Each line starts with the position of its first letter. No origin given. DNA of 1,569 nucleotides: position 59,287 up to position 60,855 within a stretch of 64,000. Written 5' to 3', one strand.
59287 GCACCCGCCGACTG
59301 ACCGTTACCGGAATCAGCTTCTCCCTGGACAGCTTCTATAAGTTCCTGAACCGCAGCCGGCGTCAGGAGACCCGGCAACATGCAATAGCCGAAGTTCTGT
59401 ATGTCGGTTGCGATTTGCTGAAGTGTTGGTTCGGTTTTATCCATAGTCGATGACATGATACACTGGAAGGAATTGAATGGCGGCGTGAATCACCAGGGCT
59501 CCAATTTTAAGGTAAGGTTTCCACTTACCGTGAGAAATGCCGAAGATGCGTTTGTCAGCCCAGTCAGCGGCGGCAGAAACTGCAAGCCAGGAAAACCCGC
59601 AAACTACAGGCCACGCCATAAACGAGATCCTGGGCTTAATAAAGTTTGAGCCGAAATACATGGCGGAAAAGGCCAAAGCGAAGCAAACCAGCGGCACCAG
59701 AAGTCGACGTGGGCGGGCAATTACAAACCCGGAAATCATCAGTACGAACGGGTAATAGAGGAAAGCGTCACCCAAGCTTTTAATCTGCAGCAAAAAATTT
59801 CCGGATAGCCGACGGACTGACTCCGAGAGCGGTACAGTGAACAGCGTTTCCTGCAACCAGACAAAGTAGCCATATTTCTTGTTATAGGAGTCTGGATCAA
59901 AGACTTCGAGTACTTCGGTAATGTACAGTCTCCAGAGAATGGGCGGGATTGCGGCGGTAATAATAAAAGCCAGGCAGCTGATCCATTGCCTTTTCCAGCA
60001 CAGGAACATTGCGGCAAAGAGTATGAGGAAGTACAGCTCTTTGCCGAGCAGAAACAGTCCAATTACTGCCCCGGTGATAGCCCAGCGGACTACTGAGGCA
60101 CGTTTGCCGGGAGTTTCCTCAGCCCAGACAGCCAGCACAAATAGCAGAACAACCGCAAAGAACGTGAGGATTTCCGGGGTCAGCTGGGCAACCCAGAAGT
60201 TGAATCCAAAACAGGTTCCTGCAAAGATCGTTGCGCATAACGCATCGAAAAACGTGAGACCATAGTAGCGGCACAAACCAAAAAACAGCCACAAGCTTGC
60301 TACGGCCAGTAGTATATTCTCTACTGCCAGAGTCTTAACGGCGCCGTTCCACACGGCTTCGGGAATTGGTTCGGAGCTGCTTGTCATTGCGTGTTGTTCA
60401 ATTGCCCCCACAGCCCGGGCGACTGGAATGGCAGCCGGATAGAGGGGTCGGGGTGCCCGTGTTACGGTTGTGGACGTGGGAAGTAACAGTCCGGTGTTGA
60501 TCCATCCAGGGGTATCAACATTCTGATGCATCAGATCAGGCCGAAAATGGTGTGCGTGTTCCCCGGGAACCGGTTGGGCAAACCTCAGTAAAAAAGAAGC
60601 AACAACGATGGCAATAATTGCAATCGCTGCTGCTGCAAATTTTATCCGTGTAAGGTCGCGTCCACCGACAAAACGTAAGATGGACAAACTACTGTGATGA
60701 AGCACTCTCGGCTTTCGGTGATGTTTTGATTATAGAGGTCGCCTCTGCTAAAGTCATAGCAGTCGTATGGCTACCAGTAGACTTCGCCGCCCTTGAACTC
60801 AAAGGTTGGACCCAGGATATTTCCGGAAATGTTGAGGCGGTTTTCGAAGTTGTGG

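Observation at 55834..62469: tRNA-Gly-adjacent cluster of duplicated secreted beta-helix and GT-C-like membrane proteins around a PhyH dioxygenase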

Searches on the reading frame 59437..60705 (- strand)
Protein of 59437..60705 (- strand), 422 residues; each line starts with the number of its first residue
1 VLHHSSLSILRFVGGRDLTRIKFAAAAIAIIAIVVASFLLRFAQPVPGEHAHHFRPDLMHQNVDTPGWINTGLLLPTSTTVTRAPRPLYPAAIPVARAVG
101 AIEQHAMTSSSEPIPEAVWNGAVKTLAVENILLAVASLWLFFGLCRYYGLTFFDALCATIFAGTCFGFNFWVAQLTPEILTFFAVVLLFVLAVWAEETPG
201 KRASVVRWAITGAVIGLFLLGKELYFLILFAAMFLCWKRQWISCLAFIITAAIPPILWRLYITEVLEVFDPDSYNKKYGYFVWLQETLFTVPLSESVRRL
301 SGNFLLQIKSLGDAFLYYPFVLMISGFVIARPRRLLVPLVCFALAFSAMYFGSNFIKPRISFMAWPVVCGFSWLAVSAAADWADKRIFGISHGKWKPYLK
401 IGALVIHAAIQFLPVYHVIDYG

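Call 4: search_protein_families(library=pfam, proteins=[window:59437-60705:-], max_evalue=1)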
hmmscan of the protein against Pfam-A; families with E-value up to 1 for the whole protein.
window:59437-60705:- (422 aa): 0 families

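Call 5: search_protein_families(library=ncbifam, proteins=[window:59437-60705:-], max_evalue=1)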
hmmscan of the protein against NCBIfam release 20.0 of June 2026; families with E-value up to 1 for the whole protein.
window:59437-60705:- (422 aa): 0 families

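Call 9: find_homologous_proteins(query=window:59437-60705:-)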
Query window:59437-60705:- (422 aa): 4 proteins with E <= 0.001 among 8000 candidates.
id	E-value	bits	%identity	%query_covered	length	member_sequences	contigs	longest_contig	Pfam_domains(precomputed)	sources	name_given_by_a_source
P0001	1.2e-281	952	100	100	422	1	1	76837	-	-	-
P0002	5.6e-132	459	65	74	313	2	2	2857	-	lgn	-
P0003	2.9e-65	239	38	76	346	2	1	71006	-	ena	-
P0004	3.7e-60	222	35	99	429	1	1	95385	-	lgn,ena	-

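Call 10: search_solved_structures(query=window:59437-60705:-, max_evalue=10)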
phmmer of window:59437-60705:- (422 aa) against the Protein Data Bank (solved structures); distinct sequences matched with E-value up to 10: 18.
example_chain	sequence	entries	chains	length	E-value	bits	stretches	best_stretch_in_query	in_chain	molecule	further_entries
5ce9_A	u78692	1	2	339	0.073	15.1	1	94-177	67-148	Polyphenol oxidase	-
6els_A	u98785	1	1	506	0.26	13.3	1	76-171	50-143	Polyphenol oxidase, chloroplastic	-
2z56_A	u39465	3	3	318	0.41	12.6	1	70-116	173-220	Tk-subtilisin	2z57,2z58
2z2y_A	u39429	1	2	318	0.41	12.6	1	70-116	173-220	Tk-subtilisin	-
2z2x_A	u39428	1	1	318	0.41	12.6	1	70-116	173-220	Tk-subtilisin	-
2z30_A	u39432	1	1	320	0.41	12.6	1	70-116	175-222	Tk-subtilisin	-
3a3p_A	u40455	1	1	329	0.42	12.6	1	70-116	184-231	Tk-subtilisin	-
2zrq_A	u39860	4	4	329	0.42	12.6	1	70-116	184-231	Tk-subtilisin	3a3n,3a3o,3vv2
4jp8_A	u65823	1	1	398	0.47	12.4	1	70-116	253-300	Tk-subtilisin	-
2z2z_A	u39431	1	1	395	0.47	12.4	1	70-116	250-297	Tk-subtilisin precursor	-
3vhq_A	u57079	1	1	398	0.47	12.4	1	70-116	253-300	Tk-subtilisin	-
3wiv_A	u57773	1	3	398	0.48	12.4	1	70-116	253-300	Tk-subtilisin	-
2zwo_A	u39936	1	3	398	0.48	12.4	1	70-116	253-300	Tk-subtilisin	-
2zwp_A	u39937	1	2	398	0.48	12.4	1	70-116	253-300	Tk-subtilisin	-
2e1p_A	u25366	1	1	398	0.48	12.4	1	70-116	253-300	Tk-subtilisin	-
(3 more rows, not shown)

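Call 12: find_encoding_contigs(protein=P0004, flank=10000)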
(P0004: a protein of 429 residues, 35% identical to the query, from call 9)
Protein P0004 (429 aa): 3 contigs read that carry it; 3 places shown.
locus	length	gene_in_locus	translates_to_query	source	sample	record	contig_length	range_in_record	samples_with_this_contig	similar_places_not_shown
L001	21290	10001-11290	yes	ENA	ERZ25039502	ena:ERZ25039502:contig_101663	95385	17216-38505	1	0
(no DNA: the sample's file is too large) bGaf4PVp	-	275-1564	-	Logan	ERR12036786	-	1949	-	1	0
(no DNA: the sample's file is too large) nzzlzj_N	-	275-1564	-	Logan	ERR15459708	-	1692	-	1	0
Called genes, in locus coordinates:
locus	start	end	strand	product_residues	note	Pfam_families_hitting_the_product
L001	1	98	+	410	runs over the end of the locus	PF07394:DUF1501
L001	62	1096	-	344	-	PF14907:NTP_transf_5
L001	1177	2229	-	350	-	PF16822:ALGX (faint)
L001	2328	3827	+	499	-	-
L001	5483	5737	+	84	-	-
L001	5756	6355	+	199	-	PF02441:Flavoprotein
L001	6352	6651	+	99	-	PF05402:PqqD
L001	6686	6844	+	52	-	-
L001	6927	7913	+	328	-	PF27840:ScmC (weak), PF07475:Hpr_kinase_C (weak)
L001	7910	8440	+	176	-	-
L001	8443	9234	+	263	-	PF04305:DUF455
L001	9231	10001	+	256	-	PF04305:DUF455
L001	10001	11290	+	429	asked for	-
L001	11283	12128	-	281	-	-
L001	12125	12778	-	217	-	-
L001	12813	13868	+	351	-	-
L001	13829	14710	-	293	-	-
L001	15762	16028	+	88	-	-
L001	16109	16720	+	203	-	PF02698:DUF218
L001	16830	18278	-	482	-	-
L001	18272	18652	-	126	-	PF00069:Pkinase, PF07714:PK_Tyr_Ser-Thr, PF17667:Pkinase_fungal (weak)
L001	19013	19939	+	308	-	PF01040:UbiA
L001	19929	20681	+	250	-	PF13641:Glyco_tranf_2_3 (weak), PF00535:Glycos_transf_2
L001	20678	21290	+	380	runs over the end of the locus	PF01593:Amino_oxidase, PF13450:NAD_binding_8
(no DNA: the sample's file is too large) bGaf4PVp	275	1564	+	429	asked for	-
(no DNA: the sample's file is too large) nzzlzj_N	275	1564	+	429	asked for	-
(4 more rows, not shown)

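Call 13: find_encoding_contigs(protein=P0003, flank=10000)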
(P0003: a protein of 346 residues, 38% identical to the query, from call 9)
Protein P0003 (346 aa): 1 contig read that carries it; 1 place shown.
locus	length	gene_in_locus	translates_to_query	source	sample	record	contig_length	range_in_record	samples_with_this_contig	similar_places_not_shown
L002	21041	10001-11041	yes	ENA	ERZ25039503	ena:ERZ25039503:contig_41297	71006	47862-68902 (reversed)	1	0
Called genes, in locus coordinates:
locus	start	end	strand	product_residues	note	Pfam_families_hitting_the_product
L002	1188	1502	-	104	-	-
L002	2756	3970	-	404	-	-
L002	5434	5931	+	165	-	PF01467:CTP_transf_like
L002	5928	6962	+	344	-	PF01515:PTA_PTB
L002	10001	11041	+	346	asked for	-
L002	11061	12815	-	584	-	-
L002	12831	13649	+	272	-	PF00892:EamA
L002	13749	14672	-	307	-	PF03167:UDG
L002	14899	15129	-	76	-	-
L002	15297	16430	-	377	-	PF01594:AI-2E_transport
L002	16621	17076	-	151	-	PF02621:VitK2_biosynth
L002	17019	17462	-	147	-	PF02621:VitK2_biosynth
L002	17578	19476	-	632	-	PF03092:BT1 (weak), PF07690:MFS_1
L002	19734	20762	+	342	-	PF04055:Radical_SAM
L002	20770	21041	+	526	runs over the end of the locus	PF00004:AAA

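Call 17: find_related_loci(query=A1, collection=genome_contigs, flank=10000)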
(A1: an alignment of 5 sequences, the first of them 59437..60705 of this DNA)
Query A1 (422 aa) in genome_contigs; peptide patterns used: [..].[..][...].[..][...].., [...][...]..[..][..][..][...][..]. (x = any residue, [..] = any of these).
97 stretches matched a pattern, but none encodes a relative of the query by tblastn (E <= 1e-3).
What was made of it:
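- Tried and rejected: No confirmed relative (call 17).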

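Call 22: search_protein_representatives(alignment_id=A1)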
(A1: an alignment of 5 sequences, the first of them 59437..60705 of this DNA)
Query: 5 sequences, 408 profile positions. Proteins with E-value up to 0.001 (for the whole library): 51; up to 1e-10: 26; up to 1e-30: 13. The best 51 are listed.
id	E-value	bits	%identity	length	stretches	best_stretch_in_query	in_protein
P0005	2.0e-193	659.2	-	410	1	1-408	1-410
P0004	5.8e-176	601.7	-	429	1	5-408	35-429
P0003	3.1e-153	526.9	-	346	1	57-404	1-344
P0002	8.5e-145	499.1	-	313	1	92-408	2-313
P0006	5.9e-123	427.2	-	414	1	10-403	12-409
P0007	1.3e-118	412.8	-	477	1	8-404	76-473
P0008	7.3e-107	374.2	-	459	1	8-404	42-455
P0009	2.7e-96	339.4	-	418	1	6-408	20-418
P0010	3.9e-96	338.8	-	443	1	25-408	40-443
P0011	2.3e-92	326.4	-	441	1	8-408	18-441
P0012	1.0e-84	301.2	-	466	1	22-393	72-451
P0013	1.1e-82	294.5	-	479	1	9-408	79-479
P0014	3.6e-33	131.5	-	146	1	218-360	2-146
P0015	3.4e-30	121.7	-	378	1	133-388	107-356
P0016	4.5e-30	121.3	-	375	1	10-402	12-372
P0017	5.3e-21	91.4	-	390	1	107-390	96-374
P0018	1.1e-19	87.0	-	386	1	42-393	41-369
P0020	5.4e-14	68.3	-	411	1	25-376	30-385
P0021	5.9e-14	68.2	-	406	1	110-394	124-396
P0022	6.8e-14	68.0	-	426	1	41-363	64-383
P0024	1.5e-12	63.6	-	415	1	69-407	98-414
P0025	6.3e-12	61.5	-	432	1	5-384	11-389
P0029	5.3e-10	55.2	-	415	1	62-321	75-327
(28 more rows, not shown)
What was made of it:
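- The exhaustive profile search found 51 representatives among 1.84 billion (call 22). The MP family is extremely sparse and patchy (calls 9, 17, 22).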

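Call 24: search_protein_families(library=pfam, alignment_id=A2, max_evalue=0.01)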
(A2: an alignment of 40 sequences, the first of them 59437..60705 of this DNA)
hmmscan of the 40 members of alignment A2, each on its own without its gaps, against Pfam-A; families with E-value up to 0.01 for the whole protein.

A. member 1, window:59437-60705:- (422 aa): 0 families

B. families by the number of members that match (of 40 scanned): 5 families
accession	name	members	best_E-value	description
PF13231.12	PMT_2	15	3e-08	Dolichyl-phosphate-mannose-protein mannosyltransferase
PF10309.14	NCBP3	1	2.1e-06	Nuclear cap-binding protein subunit 3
PF23825.1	DUF7195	1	8.4e-05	Family of unknown function (DUF7195)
PF19316.4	PIGO_PIGG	1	0.0021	GPI ethanolamine phosphate transferase membrane region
PF06166.18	DUF979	1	0.0027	Protein of unknown function (DUF979)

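Call 25: predict_structure(alignment_id=A1)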
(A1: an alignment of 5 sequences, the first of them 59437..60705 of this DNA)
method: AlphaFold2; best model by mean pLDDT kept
length: 422 residues; sequences in the alignment: 5
mean_pLDDT: 69.3   pTM: 0.74
mean pLDDT of the five models: 69.3, 68.5, 68.0, 67.9, 62.9
residues with pLDDT >= 90: 25; 70-90: 209; 50-70: 119; < 50: 69
segments of 3 or more residues with pLDDT < 50: 1-18, 39-64, 73-85, 417-422
pLDDT, mean of each block of 10 residues (from residue 1): 35 45 54 54 39 36 50 43 46 69 58 64 70 82 83 86 77 67 86 83 89 79 78 90 94 79 63 58 66 78 76 79 85 78 80 57 82 88 76 76 83 54 28
secondary structure, 60 per line:
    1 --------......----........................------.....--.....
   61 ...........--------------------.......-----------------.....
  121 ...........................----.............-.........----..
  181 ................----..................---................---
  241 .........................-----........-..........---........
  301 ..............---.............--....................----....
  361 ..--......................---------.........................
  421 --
elements in order: H9-14 H19-42 H49-53 H56-71 H92-98 H116-147 H152-164 H166-174 H179-196 H201-218 H222-237 H241-265 H271-278 H280-289 H293-314 H318-330 H333-352 H357-362 H365-386 H396-420
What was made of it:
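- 59437..60705 (-): MP-B: a compact (422 aa) GT-C-fold membrane protein. TM1 is followed by a loop of about 75 aa holding the invariant D64 and the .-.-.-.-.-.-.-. motif, then about 11 more helices. AF2 model pTM 0.74 (call 25).
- On GT-C glycosyltransferase superfamily: The loop is modelled at pLDDT below 50 (call 25), so superposition on the catalytic Asp of ArnT, PglB or ALG enzymes could not be checked.
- The loop carrying D64 is poorly modelled (pLDDT below 50, call 25), so its equivalence to the catalytic Asp of solved GT-Cs is untested.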

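Call 28: fold_search(model_id=the predicted structure, library=pdb)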
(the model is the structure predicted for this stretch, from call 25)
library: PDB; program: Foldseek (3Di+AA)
matches with E <= 10: 352; with E <= 0.001: 0
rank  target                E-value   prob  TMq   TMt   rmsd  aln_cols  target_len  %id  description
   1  9s6t_A                1.3e-03  1.00  0.50  0.45   8.7       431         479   14  Ternary cryo-EM structure of chicken ALG12 with Dol25-PP-GlcNAc2Man7, Dol25-P-Man, and Fab (released 2026-03-18)
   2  9s6s_A                1.2e-02  1.00  0.53  0.43   7.1       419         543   13  Ternary cryo-EM structure of human ALG9 with Dol25-PP-GlcNAc2Man6, Dol25-P-Man and Fab (released 2026-03-18)
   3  9s6u_A                1.5e-02  1.00  0.51  0.41   8.8       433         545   12  Ternary cryo-EM structure of human ALG9 with Dol25-PP-GlcNAc2Man8, Dol25-P-Man and Fab (released 2026-03-18)
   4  5f15                  1.6e-02  1.00  0.50  0.40  13.1       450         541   12  Crystal Structure of ArnT from Cupriavidus metallidurans bound to Undecaprenyl phosphate (released 2016-02-17)
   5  5ezm                  2.6e-02  1.00  0.47  0.38  14.6       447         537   11  Crystal Structure of ArnT from Cupriavidus metallidurans in the apo state (released 2016-02-17)
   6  6gxc_A                3.7e-02  0.99  0.40  0.27  12.4       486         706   12  Bacterial oligosaccharyltransferase PglB in complex with an inhibitory peptide and a reactive lipid-linked oligosaccha (released 2018-11-14)
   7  8wx2_A                7.4e-02  0.33  0.18  0.17  24.9       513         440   10  Cryo-EM structure of human SLC15A3 (dimer) (released 2023-12-06)
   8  9dm7_A                9.9e-02  0.96  0.36  0.40  13.7       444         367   13  mannosyltransferase PimE in complex with Fab_E6 (released 2025-06-25)
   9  7crz                  1.2e-01  0.21  0.15  0.14  24.9       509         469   11  Crystal structure of human glucose transporter GLUT3 bound with C3361 (released 2021-01-13)
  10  4zw9                  1.6e-01  0.16  0.14  0.13  24.7       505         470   12  Crystal structure of human GLUT3 bound to D-glucose in the outward-occluded conformation at 1.5 angstrom (released 2015-07-22)
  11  9s6r_A                1.6e-01  0.93  0.38  0.41  11.4       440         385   11  Ternary cryo-EM structure of yeast ALG3 with Dol25-PP-GlcNAc2Man5, Dol25-P-Man, and Fab (released 2026-03-18)
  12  9dm5                  1.6e-01  0.84  0.30  0.33  17.3       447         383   14  Product-Bound mannosyltransferase PimE (released 2025-06-25)
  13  8tgn_A                1.7e-01  0.18  0.13  0.13  21.9       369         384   12  VMAT1 dimer with serotonin and reserpine (released 2024-03-20)
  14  9pcb                  2.1e-01  0.12  0.12  0.12  23.0       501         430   10  Structure of Synaptic Vesicle Protein 2A Bound to UCB-J (released 2025-09-10)
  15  9b1k                  2.1e-01  0.11  0.12  0.11  27.3       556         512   13  Urate bound human URAT1 in the occluded state (released 2024-09-18)
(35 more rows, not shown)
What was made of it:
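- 59437..60705 (-): Foldseek top hits are ALG12, ALG9, ArnT, PglB and PimE, probability 0.96-1.0, TM about 0.5 for the best four (0.36-0.40 for PglB and PimE) (call 28).
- On GT-C glycosyltransferase superfamily: Transporter hits have probability 0.33 or less (call 28).
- Closest known: GT-C glycosyltransferases of the PMT_2 clan and their structural relatives. Same: The best fold matches are these enzymes (call 28).
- The top fold matches are GT-C enzymes (call 28). ArnT is among the best fold matches (call 28). ALG9 and ALG12 match the fold at least as well as ArnT (call 28).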

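Call 30: find_related_loci(query=A3, collection=metagenome_contigs, flank=10000)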
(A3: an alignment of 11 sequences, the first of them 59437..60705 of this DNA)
Query A3 (422 aa) in metagenome_contigs; peptide patterns used: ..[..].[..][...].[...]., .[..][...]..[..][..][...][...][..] (x = any residue, [..] = any of these).
103 stretches matched a pattern; 1 encode a relative of the query (tblastn E <= 1e-3); 1 distinct loci.
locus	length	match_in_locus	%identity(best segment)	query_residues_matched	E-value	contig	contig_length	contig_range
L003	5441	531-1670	37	8-381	1e-77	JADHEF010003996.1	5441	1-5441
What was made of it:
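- Tried and rejected: The metagenome scan found one locus (call 30).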

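Call 32: find_homologous_proteins(query=A3)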
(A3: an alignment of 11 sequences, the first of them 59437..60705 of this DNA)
Query A3 (11 sequences) (422 aa, profile of the alignment): 4 proteins with E <= 0.001 among 8000 candidates.
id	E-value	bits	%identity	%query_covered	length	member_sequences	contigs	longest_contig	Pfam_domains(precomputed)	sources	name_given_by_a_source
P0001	1.0e-159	550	100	100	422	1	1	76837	-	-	-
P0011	1.2e-159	550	33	80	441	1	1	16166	-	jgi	jgi:hypothetical protein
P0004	9.5e-156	537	35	99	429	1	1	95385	-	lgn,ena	-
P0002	2.0e-98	348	65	74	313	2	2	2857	-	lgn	-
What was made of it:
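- Tried and rejected: Only 4 hits each time (calls 9, 32).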

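Call 33: find_encoding_contigs(protein=P0011, flank=10000)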
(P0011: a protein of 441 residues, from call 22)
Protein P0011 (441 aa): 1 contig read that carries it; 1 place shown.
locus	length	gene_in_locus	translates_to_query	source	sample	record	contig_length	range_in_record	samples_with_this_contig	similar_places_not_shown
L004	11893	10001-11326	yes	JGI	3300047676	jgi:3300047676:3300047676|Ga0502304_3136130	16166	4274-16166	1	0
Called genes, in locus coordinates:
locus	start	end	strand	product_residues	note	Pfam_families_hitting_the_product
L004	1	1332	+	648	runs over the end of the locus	PF06068:TIP49 (weak), PF00004:AAA, PF07728:AAA_5 (faint), PF17862:AAA_lid_3, PF01434:Peptidase_M41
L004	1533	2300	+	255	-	PF13385:Laminin_G_3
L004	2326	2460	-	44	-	-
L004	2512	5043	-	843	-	-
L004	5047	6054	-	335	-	PF01210:NAD_Gly3P_dh_N, PF01262:AlaDh_PNT_C (faint), PF02558:ApbA, PF03446:NAD_binding_2 (weak), PF03807:F420_oxidored, PF13450:NAD_binding_8 (faint), PF07479:NAD_Gly3P_dh_C, PF20618:GPD_NAD_C_bact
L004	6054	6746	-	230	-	PF02660:G3P_acyltransf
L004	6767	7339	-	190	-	PF00293:NUDIX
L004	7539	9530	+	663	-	PF13231:PMT_2 (weak)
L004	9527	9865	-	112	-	PF00543:P-II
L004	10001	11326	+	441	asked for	-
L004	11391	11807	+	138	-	PF12802:MarR_2, PF01047:MarR, PF13463:HTH_27 (weak)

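Call 34: find_encoding_contigs(protein=P0002, flank=10000)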
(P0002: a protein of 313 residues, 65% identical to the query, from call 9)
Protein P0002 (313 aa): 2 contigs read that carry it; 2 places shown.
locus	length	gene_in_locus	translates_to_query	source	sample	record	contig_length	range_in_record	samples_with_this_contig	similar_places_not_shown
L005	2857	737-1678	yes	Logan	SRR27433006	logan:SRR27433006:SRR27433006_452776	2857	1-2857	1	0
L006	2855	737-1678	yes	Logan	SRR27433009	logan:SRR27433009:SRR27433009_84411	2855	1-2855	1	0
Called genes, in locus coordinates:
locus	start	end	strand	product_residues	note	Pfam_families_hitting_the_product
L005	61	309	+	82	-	-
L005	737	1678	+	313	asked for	-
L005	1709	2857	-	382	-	?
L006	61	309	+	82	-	-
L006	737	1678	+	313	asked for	-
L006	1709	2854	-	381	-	?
